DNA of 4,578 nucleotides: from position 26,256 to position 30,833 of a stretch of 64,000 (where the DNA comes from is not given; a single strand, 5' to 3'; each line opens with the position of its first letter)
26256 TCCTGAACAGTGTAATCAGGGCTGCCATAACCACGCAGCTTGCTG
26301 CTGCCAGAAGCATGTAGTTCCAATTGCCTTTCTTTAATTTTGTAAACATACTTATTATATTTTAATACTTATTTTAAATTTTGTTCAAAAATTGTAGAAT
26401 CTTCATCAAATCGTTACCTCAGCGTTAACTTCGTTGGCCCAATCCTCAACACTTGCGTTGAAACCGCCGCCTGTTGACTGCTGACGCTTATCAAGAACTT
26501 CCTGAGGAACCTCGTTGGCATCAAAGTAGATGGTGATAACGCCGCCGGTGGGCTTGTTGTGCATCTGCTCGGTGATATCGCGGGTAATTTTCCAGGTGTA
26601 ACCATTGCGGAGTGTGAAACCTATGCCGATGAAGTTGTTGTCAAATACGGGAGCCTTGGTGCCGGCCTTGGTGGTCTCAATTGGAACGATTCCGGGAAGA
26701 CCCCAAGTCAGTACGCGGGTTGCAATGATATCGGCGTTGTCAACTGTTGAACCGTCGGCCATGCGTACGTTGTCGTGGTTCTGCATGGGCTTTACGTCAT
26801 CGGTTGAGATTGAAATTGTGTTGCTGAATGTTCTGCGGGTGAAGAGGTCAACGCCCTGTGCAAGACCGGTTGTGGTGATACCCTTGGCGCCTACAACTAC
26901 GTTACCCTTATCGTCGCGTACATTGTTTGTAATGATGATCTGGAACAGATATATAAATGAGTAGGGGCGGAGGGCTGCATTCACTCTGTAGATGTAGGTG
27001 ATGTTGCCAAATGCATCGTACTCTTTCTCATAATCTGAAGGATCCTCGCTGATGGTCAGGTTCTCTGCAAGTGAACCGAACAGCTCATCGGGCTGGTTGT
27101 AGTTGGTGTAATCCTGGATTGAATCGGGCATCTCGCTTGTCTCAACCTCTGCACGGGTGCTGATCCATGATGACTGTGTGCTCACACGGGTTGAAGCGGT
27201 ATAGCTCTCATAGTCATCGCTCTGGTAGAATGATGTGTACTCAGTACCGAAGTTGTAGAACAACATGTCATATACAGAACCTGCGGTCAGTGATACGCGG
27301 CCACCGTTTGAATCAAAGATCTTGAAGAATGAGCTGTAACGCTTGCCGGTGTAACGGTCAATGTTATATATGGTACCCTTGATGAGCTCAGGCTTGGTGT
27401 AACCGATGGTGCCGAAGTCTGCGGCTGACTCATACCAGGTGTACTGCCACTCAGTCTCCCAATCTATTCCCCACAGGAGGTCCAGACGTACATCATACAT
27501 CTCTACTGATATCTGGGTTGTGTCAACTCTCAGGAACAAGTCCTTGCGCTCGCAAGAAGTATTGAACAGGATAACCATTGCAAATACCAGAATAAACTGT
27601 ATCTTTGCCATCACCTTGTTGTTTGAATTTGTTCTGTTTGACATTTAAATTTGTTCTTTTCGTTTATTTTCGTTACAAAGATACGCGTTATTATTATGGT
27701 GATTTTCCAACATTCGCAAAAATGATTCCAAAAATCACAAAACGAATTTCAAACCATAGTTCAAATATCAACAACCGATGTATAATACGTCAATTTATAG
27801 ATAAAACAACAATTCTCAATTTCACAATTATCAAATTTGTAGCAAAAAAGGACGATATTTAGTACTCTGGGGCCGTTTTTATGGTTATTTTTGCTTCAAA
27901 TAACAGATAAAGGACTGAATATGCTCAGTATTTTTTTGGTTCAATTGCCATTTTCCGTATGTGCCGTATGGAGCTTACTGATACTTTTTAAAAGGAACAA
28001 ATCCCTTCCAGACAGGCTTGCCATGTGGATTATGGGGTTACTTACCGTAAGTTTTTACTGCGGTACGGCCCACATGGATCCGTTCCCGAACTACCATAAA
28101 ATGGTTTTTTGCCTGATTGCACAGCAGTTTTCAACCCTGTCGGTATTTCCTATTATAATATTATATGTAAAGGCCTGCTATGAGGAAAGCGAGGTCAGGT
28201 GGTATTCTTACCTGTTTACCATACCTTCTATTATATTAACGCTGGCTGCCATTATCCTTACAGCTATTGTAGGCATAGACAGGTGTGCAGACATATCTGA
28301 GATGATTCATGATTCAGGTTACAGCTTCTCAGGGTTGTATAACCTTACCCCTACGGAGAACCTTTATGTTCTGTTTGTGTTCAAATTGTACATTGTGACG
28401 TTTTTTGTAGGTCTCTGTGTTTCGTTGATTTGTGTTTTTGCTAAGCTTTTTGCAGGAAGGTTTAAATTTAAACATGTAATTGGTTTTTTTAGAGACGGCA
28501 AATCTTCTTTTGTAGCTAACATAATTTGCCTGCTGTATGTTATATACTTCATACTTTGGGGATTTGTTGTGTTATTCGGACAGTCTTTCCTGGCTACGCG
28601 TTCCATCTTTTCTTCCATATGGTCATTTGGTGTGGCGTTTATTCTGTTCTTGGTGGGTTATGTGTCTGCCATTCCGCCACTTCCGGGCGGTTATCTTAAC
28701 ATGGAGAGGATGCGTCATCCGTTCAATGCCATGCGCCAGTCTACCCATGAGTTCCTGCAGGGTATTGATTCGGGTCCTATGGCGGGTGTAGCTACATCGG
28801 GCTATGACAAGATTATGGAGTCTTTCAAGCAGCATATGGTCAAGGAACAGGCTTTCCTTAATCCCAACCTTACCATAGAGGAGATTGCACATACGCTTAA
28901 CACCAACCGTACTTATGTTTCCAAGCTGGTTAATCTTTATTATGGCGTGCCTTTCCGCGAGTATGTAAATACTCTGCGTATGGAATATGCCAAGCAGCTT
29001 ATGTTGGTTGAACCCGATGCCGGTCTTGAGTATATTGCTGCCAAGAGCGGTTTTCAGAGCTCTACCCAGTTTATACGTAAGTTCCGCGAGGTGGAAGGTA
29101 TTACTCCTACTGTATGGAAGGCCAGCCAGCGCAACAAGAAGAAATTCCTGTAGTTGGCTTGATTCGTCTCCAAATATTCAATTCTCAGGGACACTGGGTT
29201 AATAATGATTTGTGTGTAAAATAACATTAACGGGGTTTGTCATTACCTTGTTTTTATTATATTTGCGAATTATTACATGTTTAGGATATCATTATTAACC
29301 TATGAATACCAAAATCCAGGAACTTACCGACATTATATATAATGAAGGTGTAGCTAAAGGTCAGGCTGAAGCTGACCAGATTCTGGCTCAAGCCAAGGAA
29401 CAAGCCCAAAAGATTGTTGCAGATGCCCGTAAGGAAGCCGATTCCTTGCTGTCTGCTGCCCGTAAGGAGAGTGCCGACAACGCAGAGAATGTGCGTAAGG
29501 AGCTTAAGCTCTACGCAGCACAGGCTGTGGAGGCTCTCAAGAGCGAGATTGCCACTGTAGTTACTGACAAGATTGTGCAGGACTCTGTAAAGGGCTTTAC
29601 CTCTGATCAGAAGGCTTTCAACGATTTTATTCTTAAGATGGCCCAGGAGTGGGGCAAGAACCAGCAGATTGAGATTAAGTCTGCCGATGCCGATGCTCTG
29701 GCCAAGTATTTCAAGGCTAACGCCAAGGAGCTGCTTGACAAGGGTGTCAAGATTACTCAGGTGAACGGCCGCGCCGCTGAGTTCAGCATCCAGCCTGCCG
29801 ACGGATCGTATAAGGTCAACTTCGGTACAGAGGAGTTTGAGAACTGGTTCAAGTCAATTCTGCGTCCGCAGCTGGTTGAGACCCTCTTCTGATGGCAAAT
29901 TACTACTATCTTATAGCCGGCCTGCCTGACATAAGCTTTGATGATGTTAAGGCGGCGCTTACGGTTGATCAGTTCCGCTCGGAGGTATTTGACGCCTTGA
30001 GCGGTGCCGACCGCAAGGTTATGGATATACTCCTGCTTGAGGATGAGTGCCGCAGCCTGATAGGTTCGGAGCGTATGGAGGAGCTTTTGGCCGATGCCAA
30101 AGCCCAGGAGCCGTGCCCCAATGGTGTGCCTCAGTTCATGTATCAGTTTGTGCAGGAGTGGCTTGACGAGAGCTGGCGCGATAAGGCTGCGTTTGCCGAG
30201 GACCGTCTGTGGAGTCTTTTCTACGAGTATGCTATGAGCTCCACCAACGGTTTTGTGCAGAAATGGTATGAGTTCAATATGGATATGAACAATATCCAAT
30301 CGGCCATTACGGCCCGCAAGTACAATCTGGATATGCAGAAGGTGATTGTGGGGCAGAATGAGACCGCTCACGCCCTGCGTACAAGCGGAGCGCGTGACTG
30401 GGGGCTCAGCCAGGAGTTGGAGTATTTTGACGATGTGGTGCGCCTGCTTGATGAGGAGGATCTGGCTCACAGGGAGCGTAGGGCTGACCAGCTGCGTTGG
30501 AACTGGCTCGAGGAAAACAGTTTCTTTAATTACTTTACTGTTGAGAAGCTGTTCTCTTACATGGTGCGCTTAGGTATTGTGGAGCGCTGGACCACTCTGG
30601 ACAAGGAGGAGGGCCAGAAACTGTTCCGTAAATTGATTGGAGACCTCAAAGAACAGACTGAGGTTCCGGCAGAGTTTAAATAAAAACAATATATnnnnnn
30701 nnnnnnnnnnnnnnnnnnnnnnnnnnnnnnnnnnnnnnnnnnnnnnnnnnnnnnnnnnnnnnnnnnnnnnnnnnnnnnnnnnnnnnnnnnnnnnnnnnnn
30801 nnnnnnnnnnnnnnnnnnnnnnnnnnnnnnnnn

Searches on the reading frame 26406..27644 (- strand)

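Call 7: search_protein_families(library=pfam, proteins=[window:26406-27644:-], max_evalue=10)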
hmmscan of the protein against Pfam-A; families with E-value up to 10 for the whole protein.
window:26406-27644:- (412 aa): 1 family
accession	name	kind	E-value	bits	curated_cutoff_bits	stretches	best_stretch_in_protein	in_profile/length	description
PF17145.10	DUF5119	-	2e-08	34.7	27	1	106-203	48-130/191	Domain of unknown function (DUF5119)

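Call 28: search_protein_families(library=ncbifam, proteins=[window:26406-27644:-], max_evalue=1)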
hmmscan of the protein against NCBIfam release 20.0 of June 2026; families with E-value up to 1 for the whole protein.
window:26406-27644:- (412 aa): 0 families

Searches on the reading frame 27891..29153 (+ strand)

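Call 27: search_protein_families(library=pfam, proteins=[window:27891-29153:+], max_evalue=0.01)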
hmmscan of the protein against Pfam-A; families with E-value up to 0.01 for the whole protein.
window:27891-29153:+ (420 aa): 2 families
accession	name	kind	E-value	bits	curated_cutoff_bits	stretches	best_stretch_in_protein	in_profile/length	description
PF12833.13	HTH_18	-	7.1e-16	58.7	33.6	1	332-410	1-78/80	Helix-turn-helix domain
PF00165.29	HTH_AraC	-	2.5e-10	40.7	26.6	2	382-407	14-38/42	Bacterial regulatory helix-turn-helix proteins, AraC family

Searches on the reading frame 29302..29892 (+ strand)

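Call 27: search_protein_families(library=pfam, proteins=[window:29302-29892:+], max_evalue=0.01)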
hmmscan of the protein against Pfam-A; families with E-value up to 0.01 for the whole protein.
window:29302-29892:+ (196 aa): 1 family
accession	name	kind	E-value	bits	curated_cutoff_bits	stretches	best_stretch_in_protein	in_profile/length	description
PF00430.23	ATP-synt_B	-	0.0023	18.5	28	1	17-97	49-125/132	ATP synthase B/B' CF(0)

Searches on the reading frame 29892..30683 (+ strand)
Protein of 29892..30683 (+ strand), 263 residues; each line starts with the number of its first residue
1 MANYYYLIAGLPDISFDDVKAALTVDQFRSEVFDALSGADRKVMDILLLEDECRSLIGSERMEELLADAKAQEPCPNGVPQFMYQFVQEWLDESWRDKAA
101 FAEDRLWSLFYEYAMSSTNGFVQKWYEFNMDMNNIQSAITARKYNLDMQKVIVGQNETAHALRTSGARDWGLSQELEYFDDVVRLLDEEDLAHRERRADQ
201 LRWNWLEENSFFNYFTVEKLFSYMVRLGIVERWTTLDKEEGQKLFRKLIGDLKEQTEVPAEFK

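Call 27: search_protein_families(library=pfam, proteins=[window:29892-30683:+], max_evalue=0.01)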
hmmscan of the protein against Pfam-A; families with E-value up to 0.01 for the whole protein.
window:29892-30683:+ (263 aa): 2 families
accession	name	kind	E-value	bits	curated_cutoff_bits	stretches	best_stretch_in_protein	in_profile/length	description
PF10962.13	DUF2764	-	1.6e-73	248.1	24.1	2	54-255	70-270/271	Protein of unknown function (DUF2764)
PF01992.21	vATP-synt_AC39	-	6.1e-06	26.2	29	1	108-225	175-311/339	ATP synthase (C/AC39) subunit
